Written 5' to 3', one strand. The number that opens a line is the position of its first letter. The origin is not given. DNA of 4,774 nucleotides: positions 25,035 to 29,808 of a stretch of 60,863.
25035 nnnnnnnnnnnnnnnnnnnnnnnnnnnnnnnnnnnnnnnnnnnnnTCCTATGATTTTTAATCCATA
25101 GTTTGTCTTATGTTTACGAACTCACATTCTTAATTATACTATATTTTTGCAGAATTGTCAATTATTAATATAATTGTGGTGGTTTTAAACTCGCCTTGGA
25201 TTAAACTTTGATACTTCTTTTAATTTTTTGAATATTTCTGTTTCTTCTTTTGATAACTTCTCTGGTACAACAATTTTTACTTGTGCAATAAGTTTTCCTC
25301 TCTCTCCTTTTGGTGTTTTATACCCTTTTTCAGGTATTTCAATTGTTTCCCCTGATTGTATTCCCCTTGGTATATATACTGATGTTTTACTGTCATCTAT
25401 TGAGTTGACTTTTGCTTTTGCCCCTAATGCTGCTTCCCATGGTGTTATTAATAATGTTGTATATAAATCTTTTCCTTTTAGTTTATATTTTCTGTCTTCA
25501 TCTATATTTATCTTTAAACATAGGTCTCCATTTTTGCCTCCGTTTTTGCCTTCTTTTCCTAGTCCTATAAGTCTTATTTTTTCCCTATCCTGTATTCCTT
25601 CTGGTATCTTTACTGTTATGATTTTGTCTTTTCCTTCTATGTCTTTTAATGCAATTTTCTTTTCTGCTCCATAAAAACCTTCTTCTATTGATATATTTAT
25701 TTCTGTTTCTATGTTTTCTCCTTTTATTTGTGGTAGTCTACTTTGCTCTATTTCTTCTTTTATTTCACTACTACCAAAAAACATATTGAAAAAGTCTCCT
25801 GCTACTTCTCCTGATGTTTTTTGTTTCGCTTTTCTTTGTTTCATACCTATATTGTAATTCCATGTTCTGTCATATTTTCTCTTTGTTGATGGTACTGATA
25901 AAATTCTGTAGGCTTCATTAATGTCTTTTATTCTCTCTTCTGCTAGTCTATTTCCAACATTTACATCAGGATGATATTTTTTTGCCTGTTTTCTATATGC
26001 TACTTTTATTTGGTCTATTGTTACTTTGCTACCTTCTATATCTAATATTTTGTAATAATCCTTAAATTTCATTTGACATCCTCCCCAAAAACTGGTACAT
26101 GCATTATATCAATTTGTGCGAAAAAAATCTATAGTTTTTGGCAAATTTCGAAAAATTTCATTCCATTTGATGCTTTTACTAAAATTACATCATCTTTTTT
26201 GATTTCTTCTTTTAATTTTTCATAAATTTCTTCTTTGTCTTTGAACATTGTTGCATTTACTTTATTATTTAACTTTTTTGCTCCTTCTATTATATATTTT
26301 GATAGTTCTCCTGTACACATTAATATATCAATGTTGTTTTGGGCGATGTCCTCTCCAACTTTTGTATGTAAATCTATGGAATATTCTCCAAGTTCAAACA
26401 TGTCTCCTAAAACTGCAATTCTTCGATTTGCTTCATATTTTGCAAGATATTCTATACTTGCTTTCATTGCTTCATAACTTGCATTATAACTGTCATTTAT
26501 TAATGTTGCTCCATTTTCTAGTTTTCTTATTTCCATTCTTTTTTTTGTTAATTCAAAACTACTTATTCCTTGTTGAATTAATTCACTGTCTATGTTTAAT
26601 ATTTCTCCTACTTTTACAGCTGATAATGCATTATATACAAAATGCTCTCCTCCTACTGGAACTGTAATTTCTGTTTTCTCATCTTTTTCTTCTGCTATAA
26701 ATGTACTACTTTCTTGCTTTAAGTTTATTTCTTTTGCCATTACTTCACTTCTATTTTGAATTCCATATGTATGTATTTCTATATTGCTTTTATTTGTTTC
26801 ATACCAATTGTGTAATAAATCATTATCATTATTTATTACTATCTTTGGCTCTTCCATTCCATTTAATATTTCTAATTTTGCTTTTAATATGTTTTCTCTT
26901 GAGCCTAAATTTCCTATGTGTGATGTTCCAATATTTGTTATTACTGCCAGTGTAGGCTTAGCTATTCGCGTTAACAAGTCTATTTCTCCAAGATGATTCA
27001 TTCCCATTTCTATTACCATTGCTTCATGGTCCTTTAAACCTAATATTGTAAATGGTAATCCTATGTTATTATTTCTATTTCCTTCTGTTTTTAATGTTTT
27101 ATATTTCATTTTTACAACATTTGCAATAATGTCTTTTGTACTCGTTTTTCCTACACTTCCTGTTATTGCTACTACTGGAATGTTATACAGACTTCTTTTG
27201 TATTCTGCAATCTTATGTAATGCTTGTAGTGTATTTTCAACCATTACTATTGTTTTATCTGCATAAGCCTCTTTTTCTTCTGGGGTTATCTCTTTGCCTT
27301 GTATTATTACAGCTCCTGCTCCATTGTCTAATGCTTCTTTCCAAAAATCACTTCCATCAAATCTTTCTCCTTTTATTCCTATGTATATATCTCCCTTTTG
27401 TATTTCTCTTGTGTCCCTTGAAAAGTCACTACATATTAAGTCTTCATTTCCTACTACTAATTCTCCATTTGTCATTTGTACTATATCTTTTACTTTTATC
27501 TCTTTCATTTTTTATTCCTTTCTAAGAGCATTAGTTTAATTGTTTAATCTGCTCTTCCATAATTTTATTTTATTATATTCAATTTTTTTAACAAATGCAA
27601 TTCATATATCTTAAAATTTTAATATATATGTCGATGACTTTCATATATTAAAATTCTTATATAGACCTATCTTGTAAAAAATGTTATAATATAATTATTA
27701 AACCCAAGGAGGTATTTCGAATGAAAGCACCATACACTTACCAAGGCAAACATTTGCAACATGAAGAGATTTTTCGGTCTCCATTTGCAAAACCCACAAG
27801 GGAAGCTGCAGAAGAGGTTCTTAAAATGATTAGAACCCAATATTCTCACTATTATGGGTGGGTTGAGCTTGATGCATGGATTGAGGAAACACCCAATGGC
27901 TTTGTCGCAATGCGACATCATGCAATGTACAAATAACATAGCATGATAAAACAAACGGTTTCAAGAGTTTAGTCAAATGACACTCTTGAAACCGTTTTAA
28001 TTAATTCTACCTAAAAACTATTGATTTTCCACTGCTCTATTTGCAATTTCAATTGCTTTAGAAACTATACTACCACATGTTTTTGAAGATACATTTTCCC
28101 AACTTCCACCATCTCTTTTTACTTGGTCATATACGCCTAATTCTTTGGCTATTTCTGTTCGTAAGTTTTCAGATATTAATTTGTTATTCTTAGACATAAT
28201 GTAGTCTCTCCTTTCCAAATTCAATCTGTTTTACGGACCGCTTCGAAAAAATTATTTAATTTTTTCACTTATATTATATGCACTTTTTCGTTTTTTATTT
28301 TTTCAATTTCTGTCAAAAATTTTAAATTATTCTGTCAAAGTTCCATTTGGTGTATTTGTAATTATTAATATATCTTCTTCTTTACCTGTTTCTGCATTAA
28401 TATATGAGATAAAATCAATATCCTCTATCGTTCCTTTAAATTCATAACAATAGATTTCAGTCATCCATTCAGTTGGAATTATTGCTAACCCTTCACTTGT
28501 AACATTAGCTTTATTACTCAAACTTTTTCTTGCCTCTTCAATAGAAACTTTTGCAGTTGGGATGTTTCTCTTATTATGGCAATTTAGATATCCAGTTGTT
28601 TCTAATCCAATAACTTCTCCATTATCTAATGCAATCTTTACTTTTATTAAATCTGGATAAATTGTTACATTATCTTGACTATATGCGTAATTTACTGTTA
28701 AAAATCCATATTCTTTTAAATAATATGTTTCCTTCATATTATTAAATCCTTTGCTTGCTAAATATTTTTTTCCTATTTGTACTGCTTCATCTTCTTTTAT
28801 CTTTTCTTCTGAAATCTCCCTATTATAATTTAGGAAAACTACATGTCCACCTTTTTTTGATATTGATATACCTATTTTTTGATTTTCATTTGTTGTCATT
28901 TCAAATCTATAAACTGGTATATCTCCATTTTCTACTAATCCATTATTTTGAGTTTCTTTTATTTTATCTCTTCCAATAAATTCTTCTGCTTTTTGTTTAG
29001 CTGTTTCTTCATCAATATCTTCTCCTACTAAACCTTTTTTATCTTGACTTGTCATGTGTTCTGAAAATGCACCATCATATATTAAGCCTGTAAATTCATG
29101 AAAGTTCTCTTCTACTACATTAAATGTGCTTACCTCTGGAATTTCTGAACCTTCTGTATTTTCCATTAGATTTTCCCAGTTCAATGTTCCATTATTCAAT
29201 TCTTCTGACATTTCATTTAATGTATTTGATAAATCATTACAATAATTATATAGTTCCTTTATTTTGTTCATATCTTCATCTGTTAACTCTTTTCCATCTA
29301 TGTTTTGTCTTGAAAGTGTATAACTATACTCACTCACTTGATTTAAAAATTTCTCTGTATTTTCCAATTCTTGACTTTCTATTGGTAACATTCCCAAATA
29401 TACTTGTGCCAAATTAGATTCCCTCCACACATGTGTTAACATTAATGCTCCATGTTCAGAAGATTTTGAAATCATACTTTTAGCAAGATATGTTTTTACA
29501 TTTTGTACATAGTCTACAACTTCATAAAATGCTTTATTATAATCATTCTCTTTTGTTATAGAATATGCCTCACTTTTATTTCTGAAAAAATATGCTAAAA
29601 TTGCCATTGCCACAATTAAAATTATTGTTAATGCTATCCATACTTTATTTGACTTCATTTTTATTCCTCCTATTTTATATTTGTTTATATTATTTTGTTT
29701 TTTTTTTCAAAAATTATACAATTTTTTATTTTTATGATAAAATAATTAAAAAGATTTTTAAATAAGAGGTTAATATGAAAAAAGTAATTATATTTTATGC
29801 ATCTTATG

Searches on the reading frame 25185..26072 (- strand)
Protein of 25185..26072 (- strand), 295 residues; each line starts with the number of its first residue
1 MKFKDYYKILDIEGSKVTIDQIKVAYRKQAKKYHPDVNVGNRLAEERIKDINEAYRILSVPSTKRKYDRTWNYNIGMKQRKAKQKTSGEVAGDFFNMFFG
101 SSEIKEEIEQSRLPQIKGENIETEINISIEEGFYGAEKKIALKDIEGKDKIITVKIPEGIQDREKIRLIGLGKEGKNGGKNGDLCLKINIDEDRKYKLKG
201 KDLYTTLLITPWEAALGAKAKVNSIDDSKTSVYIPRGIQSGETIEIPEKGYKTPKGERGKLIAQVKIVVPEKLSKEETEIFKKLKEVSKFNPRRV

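Call 45: search_protein_families(library=pfam, proteins=[window:25185-26072:-], max_evalue=0.001)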
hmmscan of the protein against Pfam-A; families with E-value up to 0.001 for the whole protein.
window:25185-26072:- (295 aa): 2 families
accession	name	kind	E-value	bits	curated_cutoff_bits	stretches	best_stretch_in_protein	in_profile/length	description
PF01556.23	DnaJ_C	-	2.1e-37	128.9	26.6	1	121-270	1-152/152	DnaJ C terminal domain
PF00226.36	DnaJ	-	1.6e-18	67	27.8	1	5-68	1-63/63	DnaJ domain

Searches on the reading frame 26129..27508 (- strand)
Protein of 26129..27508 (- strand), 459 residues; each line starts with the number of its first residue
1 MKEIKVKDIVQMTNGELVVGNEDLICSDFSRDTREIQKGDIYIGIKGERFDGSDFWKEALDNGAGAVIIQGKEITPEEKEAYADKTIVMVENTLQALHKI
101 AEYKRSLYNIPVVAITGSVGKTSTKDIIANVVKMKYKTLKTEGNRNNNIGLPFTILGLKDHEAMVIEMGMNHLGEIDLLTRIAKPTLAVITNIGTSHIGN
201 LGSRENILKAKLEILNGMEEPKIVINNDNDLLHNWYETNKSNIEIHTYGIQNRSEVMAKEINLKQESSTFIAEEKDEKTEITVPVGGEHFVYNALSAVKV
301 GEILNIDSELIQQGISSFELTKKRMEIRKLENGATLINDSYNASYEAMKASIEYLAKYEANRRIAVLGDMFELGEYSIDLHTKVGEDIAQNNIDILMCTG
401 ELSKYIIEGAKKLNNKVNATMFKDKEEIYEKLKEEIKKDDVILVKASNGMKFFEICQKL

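Call 45: search_protein_families(library=pfam, proteins=[window:26129-27508:-], max_evalue=0.001)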
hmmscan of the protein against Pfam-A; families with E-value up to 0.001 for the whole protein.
window:26129-27508:- (459 aa): 3 families
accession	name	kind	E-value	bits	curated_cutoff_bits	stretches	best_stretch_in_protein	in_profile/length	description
PF08245.18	Mur_ligase_M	-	1.4e-45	156.2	24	1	115-300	1-199/200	Mur ligase middle domain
PF02875.26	Mur_ligase_C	-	2.5e-22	80.5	28.4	1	324-447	2-126/127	Mur ligase, glutamate ligase domain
PF01225.30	Mur_ligase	-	3.1e-10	40.7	21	1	32-104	8-94/95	Mur ligase family, catalytic domain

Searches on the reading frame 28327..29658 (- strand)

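Call 45: search_protein_families(library=pfam, proteins=[window:28327-29658:-], max_evalue=0.001)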
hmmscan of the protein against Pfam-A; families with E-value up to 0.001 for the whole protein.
window:28327-29658:- (443 aa): 3 families
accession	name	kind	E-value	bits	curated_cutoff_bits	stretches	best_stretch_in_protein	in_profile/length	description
PF14620.12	YPEB_PepSY1-2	-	2.3e-60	204.5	31.7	1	178-367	4-195/195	YpeB sporulation, PepSY1 and PepSY2 domains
PF20769.2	YPEB_N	-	8.8e-40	136.2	27.3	1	30-162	3-135/136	YpeB N-terminal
PF03413.25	PepSY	-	0.00039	21.1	24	0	370-429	1-58/60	Peptidase propeptide and YPEB domain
